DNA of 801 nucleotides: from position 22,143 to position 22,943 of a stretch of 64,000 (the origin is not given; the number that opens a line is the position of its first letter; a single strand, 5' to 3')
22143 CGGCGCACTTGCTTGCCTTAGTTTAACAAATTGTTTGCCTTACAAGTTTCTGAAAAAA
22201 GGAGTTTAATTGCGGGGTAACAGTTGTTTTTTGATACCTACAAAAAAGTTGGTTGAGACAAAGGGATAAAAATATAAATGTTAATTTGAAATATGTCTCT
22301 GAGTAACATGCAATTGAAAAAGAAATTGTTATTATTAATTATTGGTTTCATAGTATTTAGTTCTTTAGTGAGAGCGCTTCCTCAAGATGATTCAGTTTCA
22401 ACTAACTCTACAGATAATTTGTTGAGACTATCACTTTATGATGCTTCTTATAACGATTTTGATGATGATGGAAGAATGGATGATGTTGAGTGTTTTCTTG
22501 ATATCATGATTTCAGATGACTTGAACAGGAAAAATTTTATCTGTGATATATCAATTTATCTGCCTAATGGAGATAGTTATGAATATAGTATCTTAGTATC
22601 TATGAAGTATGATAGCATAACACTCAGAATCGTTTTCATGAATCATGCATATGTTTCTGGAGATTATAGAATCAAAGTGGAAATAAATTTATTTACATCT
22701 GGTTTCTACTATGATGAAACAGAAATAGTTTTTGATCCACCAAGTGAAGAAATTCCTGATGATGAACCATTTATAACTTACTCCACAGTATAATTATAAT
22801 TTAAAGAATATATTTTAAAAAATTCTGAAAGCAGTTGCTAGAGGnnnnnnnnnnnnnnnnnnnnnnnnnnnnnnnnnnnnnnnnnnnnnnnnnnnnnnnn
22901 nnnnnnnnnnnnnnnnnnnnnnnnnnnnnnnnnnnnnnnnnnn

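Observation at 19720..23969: Secreted orthocaspase (C14) and subtilisin (S8) pair next to a secreted acidic protein and a double-HTH Lrp-like regulator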

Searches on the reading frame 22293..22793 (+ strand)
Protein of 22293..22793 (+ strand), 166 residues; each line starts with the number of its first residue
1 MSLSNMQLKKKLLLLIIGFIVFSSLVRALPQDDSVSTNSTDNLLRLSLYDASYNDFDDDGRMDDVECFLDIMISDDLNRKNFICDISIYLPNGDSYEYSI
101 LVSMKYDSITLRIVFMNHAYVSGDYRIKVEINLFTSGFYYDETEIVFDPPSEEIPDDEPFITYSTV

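Call 3: search_protein_families(library=pfam, proteins=[window:22293-22793:+], max_evalue=0.1)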
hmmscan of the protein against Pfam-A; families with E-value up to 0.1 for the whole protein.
window:22293-22793:+ (166 aa): 0 families

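Call 4: search_protein_families(library=ncbifam, proteins=[window:22293-22793:+], max_evalue=0.1)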
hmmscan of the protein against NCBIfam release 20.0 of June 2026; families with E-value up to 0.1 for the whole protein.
window:22293-22793:+ (166 aa): 0 families

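Call 21: find_homologous_proteins(query=window:22293-22793:+, max_evalue=0.01)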
Query window:22293-22793:+ (166 aa): 6 proteins with E <= 0.01 among 38 candidates.
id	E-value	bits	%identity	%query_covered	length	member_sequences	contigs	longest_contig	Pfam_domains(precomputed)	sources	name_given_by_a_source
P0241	1.3e-96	339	95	100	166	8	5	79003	-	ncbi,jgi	ncbi:MAG: hypothetical protein ACTSRR_01950 [Candidatus Heimdallarchaeaceae archaeon]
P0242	3.9e-65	237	67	94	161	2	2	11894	-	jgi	-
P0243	1.1e-51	193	56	95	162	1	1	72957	-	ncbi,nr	ncbi:MAG: hypothetical protein JXA54_11555 [Candidatus Heimdallarchaeota archaeon]|nr:hypothetical p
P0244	7.4e-50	187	58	86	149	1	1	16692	-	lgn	-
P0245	2.0e-46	176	58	78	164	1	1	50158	-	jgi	-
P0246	4.0e-44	168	53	92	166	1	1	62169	-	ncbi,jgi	ncbi:MAG: hypothetical protein ACTSQE_07065 [Candidatus Heimdallarchaeaceae archaeon]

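Call 22: find_encoding_contigs(protein=P0246, flank=7000, max_places=1)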
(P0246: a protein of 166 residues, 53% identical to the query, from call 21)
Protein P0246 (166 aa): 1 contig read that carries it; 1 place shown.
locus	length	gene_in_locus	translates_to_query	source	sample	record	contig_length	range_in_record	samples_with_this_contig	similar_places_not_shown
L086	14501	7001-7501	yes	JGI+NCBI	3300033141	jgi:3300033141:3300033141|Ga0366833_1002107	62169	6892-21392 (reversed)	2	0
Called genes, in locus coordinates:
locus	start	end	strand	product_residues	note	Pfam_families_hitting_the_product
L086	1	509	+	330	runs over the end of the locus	-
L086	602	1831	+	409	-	PF00202:Aminotran_3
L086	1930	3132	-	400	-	PF01699:Na_Ca_ex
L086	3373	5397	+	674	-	PF23021:6TM_2nd_PGAP2IP (weak), PF03372:Exo_endo_phos, PF23226:Exo_endo_phos_PGAP2IP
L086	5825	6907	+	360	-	PF00082:Peptidase_S8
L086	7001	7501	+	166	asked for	-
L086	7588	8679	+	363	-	PF01047:MarR (faint), PF08279:HTH_11 (weak), PF12802:MarR_2 (faint), PF13404:HTH_AsnC-type (weak), PF13412:HTH_24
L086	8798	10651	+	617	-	PF00664:ABC_membrane, PF00005:ABC_tran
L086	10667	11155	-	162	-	-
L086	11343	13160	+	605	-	PF00664:ABC_membrane, PF02463:SMC_N (weak), PF00005:ABC_tran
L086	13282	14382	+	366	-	PF00022:Actin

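Call 23: find_encoding_contigs(protein=P0243, flank=7000, max_places=1)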
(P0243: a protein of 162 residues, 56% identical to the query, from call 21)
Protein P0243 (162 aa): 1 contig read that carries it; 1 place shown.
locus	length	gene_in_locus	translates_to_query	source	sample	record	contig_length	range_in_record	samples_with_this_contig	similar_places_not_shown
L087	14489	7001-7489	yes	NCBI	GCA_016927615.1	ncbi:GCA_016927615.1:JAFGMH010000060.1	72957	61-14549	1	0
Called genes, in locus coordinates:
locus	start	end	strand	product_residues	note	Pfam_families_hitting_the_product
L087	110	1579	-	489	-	-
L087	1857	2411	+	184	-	-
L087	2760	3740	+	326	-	-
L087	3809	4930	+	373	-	PF12802:MarR_2 (faint), PF13412:HTH_24 (weak), PF24034:DUF7343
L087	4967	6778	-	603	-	PF00082:Peptidase_S8, PF00041:fn3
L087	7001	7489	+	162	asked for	-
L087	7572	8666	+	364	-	PF01047:MarR (faint), PF08279:HTH_11 (faint), PF12802:MarR_2 (faint), PF13412:HTH_24, PF13404:HTH_AsnC-type (weak), PF13412:HTH_24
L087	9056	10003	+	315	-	PF01769:MgtE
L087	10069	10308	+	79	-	-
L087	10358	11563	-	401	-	PF03773:ArsP_1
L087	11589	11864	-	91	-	PF13192:Thioredoxin_3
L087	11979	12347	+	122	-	PF12840:HTH_20, PF01022:HTH_5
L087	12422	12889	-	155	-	PF02537:CRCB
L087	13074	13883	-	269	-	-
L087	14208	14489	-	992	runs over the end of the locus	-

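Call 24: find_encoding_contigs(protein=P0245, flank=7000, max_places=1)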
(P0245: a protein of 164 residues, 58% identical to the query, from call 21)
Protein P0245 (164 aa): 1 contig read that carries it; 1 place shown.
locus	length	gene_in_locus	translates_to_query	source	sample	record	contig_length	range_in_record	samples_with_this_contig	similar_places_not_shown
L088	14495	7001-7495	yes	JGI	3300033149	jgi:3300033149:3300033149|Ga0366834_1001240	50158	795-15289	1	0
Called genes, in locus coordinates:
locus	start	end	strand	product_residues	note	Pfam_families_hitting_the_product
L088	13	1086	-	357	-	PF01734:Patatin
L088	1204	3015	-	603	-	PF00664:ABC_membrane, PF00005:ABC_tran, PF02463:SMC_N (faint)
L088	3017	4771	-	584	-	PF00664:ABC_membrane, PF02463:SMC_N (faint), PF00005:ABC_tran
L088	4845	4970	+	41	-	-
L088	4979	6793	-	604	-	PF00082:Peptidase_S8, PF00041:fn3, PF02369:Big_1 (weak)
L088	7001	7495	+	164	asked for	-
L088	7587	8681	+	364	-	PF01047:MarR (faint), PF08279:HTH_11 (faint), PF12802:MarR_2 (faint), PF13412:HTH_24 (weak), PF13404:HTH_AsnC-type, PF13412:HTH_24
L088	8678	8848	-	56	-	-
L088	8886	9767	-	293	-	-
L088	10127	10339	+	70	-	-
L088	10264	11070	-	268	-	-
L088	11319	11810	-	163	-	PF05425:CopD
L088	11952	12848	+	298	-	-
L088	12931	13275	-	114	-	PF07883:Cupin_2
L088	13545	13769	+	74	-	-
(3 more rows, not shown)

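Call 38: predict_structure(alignment_id=A2)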
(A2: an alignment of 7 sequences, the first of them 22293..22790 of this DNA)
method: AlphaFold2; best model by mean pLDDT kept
length: 166 residues; sequences in the alignment: 7
mean_pLDDT: 77.6   pTM: 0.68
mean pLDDT of the five models: 77.6, 76.4, 73.0, 72.6, 68.0
residues with pLDDT >= 90: 68; 70-90: 39; 50-70: 39; < 50: 20
segments of 3 or more residues with pLDDT < 50: 22-38
pLDDT, mean of each block of 10 residues (from residue 1): 58 60 41 43 84 89 93 74 93 94 89 94 93 68 87 73 94
secondary structure, 60 per line:
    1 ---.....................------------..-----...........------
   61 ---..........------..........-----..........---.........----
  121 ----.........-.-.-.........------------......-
elements in order: H4-24 E44-54 E64-73 E80-89 E95-104 E108-116 E125-133 E139-147 E160-165

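Call 59: search_protein_families(library=padloc, proteins=[window:22293-22793:+], max_evalue=0.01)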
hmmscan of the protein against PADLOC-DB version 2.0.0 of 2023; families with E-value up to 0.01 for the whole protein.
window:22293-22793:+ (166 aa): 0 families

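Call 64: search_protein_representatives(alignment_id=A2)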
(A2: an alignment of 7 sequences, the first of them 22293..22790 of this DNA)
Query: 7 sequences, 164 profile positions. Proteins with E-value up to 0.001 (for the whole library): 218; up to 1e-10: 67; up to 1e-30: 7. The best 150 are listed.
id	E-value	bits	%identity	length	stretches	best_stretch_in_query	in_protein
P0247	2.4e-62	225.8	-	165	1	4-163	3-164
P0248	1.7e-51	190.6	-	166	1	4-163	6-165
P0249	3.4e-51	189.6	-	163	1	10-163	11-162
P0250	5.8e-47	175.8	-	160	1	5-163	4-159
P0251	1.1e-39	152.1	-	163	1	6-157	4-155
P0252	3.0e-39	150.7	-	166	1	4-161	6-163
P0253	9.9e-37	142.5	-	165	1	4-160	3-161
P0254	3.9e-23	98.3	-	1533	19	78-153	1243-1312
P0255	5.5e-21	91.3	-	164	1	4-150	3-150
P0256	1.3e-19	86.8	-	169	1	13-149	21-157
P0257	4.7e-19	85.0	-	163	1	11-149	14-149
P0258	1.5e-18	83.4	-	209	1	5-150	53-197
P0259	4.2e-18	81.9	-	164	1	4-158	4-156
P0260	9.2e-18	80.8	-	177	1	6-149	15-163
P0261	2.1e-17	79.7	-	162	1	7-162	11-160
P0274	3.5e-14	69.2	-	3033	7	44-122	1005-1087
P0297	2.0e-12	63.5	-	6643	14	37-111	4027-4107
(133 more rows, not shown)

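Call 65: search_protein_families(library=pfam, proteins=[P0254, P0274], max_evalue=0.001)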
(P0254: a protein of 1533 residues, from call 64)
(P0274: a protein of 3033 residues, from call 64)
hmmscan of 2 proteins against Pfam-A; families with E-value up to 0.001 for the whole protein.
P0254 (1533 aa): 19 families
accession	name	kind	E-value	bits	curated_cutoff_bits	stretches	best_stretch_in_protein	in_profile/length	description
PF07495.19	Y_Y_Y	-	1e-79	262.8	26.6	3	1269-1293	28-51/65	Y_Y_Y domain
PF10648.15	Gmad2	-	6.7e-43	145.3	25.7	0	1025-1051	56-82/86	Immunoglobulin-like domain of bacterial spore germination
PF23623.1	GBD_IRG7_N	-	2.8e-42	143.2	27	0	1346-1375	58-88/95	IRG7 N-terminal galactose binding domain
PF25548.1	DUF7926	-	6.4e-40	137.6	33.5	0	158-224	65-132/181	Domain of unknown function (DUF7926)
PF04151.21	PPC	-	3.8e-37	127.4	25.9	0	526-568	25-70/70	Bacterial pre-peptidase C-terminal domain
PF18981.6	InlK_D3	-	2.3e-31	108.1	25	0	386-422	38-71/75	Internalin K domain (D3/D4)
PF24421.1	Ig_J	-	5.8e-29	100.7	29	0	790-811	66-87/104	Tip attachment protein J, Ig-like domain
PF08329.16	ChitinaseA_N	-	1.6e-24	86.5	21.2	0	1270-1303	73-106/133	Chitinase A, N-terminal domain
PF13620.12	CarboxypepD_reg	-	5.2e-21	75.2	32.3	0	1033-1051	41-59/82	Carboxypeptidase regulatory-like domain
PF14524.12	Wzt_C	-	7.2e-18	65.4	30.4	0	1023-1047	79-104/143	Wzt C-terminal domain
PF05593.20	RHS_repeat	-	2.2e-15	57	22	0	49-68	8-27/38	RHS Repeat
PF18539.7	DUF5625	-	5.7e-14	52.9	26.9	0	145-181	90-126/131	Domain of unknown function (DUF5625)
PF23664.1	Ig_Pom152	-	2.2e-13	50.9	27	0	946-973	59-86/106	Nucleoporin pom152-like, immunoglobulin-like domain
PF17210.9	SdrD_B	-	5.7e-13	49.5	29.7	0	786-817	44-75/112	SdrD B-like domain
PF16967.11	TcfC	-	3.2e-11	43.1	29.4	0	1190-1215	34-59/68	E-set like domain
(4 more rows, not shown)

P0274 (3033 aa): 2 families
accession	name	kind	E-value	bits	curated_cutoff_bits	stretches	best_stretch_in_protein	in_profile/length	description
PF17766.7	fn3_6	-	2.7e-20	72.8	26.4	0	188-238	40-89/99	Fibronectin type-III domain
PF04005.17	Hus1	-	4.7e-05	23.1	27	0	1289-1336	172-212/288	Hus1-like protein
